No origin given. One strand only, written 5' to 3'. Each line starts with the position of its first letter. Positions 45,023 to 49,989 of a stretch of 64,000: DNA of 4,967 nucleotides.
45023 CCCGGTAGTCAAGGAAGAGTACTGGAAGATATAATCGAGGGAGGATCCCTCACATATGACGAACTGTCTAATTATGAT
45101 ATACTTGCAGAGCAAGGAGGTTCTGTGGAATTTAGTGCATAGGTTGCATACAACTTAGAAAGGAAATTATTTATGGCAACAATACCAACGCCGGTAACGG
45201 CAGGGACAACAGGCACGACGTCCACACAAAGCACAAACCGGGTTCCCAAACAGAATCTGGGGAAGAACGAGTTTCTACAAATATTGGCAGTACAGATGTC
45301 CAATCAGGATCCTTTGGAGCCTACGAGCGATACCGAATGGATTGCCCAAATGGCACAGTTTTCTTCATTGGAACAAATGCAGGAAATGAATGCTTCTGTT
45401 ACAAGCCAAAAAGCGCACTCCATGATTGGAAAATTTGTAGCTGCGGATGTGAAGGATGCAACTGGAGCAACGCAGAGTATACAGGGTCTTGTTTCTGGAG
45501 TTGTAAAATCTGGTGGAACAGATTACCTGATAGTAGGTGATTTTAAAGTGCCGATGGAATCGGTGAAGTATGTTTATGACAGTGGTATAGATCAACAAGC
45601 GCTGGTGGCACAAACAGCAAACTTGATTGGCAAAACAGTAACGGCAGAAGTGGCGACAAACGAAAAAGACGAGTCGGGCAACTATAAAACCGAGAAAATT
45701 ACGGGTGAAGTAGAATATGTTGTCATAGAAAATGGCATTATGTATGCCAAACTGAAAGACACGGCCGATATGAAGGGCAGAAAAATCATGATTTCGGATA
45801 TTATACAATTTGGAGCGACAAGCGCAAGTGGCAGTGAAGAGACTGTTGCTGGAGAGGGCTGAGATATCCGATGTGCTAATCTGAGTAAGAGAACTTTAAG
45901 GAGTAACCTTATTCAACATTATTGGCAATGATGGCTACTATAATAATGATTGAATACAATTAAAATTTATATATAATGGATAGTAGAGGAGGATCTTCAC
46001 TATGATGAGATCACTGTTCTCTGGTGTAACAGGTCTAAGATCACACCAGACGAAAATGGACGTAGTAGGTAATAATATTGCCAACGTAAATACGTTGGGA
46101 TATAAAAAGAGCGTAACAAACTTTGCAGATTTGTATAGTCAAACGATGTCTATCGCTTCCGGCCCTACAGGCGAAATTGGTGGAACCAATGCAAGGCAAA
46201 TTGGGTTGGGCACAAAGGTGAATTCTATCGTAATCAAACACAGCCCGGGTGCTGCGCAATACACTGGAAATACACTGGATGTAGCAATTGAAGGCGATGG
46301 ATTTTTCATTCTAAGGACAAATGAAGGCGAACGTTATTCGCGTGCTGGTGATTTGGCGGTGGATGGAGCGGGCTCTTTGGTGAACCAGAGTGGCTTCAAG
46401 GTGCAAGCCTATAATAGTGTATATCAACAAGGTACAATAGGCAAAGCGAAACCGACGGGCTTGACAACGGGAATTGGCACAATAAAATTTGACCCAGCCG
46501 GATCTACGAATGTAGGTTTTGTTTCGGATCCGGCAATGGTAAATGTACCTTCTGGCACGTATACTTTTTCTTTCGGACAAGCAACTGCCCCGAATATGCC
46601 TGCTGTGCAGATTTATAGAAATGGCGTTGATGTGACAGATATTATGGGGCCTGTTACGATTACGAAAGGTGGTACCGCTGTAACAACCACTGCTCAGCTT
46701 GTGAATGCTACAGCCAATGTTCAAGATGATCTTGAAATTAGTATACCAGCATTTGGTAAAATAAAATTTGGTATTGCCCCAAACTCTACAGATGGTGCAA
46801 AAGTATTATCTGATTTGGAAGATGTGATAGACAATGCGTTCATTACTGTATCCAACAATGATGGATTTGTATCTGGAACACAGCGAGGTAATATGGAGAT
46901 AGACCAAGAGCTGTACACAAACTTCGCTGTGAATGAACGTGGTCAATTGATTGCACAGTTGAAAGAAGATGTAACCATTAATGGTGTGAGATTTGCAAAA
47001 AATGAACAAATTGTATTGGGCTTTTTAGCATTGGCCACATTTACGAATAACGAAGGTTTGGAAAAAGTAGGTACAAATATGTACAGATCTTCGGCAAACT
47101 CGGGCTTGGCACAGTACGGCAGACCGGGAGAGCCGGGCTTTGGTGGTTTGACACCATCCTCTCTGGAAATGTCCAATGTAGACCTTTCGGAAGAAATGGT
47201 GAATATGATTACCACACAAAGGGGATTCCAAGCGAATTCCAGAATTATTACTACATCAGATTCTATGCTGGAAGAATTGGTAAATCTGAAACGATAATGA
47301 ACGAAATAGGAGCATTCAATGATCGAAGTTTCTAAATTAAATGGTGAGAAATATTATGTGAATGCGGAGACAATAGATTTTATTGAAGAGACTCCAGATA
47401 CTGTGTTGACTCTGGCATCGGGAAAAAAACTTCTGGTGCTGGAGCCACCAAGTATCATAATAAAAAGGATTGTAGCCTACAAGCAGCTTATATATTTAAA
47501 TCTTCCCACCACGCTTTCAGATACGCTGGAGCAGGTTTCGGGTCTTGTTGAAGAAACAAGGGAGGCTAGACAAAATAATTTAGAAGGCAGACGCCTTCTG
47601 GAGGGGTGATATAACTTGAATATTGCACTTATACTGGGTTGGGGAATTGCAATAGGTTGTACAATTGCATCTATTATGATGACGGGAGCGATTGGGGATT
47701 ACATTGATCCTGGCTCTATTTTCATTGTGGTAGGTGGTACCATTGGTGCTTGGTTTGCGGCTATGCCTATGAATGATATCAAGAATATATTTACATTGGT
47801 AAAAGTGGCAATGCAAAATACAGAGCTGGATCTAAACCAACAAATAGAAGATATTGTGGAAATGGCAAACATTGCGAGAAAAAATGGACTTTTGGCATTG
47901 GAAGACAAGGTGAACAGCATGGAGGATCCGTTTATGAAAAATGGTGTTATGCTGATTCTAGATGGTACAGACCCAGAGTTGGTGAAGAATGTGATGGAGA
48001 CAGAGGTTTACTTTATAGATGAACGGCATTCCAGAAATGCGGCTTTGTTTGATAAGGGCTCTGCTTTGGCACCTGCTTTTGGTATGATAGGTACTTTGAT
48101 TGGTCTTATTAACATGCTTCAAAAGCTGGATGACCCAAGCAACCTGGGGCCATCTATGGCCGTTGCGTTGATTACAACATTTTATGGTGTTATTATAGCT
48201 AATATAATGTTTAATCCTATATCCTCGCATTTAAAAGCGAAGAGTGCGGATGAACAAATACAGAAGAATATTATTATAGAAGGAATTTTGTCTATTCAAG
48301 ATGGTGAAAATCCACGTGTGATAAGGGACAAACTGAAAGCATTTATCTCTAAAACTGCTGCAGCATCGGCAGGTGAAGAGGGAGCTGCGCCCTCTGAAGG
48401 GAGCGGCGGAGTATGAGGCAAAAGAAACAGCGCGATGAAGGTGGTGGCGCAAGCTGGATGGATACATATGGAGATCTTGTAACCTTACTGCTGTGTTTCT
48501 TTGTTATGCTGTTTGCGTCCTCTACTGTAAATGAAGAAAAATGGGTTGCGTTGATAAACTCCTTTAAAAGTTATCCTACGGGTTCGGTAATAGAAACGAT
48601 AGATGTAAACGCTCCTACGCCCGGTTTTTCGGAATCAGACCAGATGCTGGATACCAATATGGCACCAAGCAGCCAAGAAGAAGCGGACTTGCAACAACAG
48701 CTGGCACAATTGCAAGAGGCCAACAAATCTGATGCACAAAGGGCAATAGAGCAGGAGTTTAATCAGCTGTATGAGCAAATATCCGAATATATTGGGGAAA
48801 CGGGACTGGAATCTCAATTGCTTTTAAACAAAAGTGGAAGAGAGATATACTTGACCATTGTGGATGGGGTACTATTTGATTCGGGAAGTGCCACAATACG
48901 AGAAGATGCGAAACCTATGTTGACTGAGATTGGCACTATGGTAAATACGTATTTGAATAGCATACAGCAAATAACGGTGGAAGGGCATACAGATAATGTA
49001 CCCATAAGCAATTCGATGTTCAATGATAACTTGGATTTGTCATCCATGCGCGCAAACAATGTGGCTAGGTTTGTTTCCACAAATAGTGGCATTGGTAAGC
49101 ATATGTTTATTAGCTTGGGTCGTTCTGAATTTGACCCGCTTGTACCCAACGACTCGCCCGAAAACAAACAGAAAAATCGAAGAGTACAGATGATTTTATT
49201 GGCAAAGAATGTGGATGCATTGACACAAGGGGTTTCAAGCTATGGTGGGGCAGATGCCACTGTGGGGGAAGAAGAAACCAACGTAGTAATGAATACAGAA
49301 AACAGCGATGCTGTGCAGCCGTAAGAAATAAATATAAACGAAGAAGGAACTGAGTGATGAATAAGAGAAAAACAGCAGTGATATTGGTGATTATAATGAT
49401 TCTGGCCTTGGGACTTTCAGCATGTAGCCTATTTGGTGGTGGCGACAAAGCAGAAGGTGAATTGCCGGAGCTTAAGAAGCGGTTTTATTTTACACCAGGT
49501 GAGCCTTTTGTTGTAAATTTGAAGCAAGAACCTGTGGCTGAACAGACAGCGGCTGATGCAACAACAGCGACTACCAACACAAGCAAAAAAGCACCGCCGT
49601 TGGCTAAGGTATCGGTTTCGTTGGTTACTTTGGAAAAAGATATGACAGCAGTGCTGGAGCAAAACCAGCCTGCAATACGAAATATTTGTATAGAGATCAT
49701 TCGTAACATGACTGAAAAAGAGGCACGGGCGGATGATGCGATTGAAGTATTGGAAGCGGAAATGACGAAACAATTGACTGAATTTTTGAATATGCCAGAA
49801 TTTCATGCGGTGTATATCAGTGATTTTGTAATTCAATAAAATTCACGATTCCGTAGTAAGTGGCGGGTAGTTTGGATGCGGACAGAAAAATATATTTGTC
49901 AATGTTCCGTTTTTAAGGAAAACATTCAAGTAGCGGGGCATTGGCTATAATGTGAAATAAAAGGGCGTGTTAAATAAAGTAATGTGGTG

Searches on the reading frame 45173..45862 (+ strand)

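Call 58: search_protein_families(library=pfam, proteins=[window:45173-45862:+], max_evalue=0.00001)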
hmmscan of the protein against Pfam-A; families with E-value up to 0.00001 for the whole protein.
window:45173-45862:+ (229 aa): 2 families
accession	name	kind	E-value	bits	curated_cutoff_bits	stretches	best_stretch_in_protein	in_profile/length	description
PF03963.19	FlgD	-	5e-22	78.3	27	1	11-78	8-75/75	Flagellar hook capping protein - N-terminal region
PF13861.12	FLgD_tudor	-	4.2e-08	33.7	26.9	0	81-132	6-58/58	FlgD Tudor-like domain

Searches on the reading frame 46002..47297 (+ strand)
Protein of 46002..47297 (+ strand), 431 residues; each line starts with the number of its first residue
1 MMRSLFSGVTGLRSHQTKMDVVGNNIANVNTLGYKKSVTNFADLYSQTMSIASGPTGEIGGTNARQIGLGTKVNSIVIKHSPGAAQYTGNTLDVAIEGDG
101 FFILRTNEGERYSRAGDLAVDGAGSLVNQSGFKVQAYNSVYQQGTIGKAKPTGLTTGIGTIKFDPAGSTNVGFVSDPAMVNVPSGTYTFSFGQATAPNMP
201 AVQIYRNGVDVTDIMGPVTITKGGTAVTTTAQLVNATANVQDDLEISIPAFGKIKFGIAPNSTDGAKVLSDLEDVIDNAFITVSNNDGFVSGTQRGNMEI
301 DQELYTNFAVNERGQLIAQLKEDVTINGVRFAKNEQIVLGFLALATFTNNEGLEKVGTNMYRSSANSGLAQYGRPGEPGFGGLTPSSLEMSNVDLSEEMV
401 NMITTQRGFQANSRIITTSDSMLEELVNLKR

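Call 58: search_protein_families(library=pfam, proteins=[window:46002-47297:+], max_evalue=0.00001)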
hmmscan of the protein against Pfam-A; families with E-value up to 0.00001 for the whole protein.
window:46002-47297:+ (431 aa): 3 families
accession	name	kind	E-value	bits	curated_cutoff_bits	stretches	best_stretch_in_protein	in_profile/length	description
PF06429.18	Flg_bbr_C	-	1.8e-18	66.2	23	1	387-429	4-46/46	Flagellar basal body rod FlgEFG protein C-terminal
PF22692.1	LlgE_F_G_D1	-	4.7e-10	39.9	27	1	95-147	1-44/64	Flagellar hook protein FlgE/F/G D1 domain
PF00460.25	Flg_bb_rod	-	3.7e-08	33.6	20.7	1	8-35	4-31/31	Flagella basal body rod protein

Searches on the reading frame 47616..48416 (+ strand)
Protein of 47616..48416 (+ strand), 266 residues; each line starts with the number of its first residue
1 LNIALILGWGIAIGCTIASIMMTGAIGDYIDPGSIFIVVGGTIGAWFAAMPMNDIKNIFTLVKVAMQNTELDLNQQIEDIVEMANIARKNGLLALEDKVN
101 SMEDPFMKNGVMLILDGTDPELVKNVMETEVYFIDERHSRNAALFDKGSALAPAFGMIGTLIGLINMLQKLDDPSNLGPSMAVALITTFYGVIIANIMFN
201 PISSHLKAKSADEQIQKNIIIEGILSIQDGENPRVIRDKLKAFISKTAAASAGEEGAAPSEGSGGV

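Call 58: search_protein_families(library=pfam, proteins=[window:47616-48416:+], max_evalue=0.00001)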
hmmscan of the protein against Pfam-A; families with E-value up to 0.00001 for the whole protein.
window:47616-48416:+ (266 aa): 2 families
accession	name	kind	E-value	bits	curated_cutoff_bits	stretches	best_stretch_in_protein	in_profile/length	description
PF01618.21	MotA_ExbB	-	6.2e-31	107.2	22.9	1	100-215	3-123/127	MotA/TolQ/ExbB proton channel family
PF20560.3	MotA_N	-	5.7e-07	30.1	27.3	1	6-88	1-85/91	Motility protein A N-terminal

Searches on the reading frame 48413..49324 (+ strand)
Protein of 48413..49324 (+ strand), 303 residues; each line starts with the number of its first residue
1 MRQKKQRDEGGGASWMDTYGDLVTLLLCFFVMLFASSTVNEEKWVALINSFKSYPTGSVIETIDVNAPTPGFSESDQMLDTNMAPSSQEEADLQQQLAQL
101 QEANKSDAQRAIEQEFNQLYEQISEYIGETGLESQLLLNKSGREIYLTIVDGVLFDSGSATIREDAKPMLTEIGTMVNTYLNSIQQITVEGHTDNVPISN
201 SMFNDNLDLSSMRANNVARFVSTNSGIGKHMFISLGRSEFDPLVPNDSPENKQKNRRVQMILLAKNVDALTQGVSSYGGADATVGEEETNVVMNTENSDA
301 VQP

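Call 58: search_protein_families(library=pfam, proteins=[window:48413-49324:+], max_evalue=0.00001)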
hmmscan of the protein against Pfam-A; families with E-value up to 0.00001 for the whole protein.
window:48413-49324:+ (303 aa): 2 families
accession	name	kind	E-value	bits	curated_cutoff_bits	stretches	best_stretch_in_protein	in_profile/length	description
PF13677.11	MotB_plug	-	4e-18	65.2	24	1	3-53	4-56/58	Membrane MotB of proton-channel complex MotA/MotB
PF00691.25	OmpA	-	1.1e-14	55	27.2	1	154-256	1-98/98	OmpA family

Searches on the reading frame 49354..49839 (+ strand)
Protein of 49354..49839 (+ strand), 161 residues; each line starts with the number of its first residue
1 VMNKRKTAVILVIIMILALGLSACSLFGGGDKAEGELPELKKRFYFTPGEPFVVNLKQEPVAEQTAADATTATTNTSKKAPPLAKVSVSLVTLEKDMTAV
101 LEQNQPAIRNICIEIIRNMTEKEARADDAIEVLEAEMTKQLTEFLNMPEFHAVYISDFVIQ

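Call 58: search_protein_families(library=pfam, proteins=[window:49354-49839:+], max_evalue=0.00001)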
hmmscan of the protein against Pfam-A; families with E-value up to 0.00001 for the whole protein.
window:49354-49839:+ (161 aa): 1 family
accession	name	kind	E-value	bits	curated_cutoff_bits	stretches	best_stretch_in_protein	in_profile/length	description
PF03748.19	FliL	-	3.5e-12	47.2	24.6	1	72-161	8-103/103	Flagellar basal body-associated protein FliL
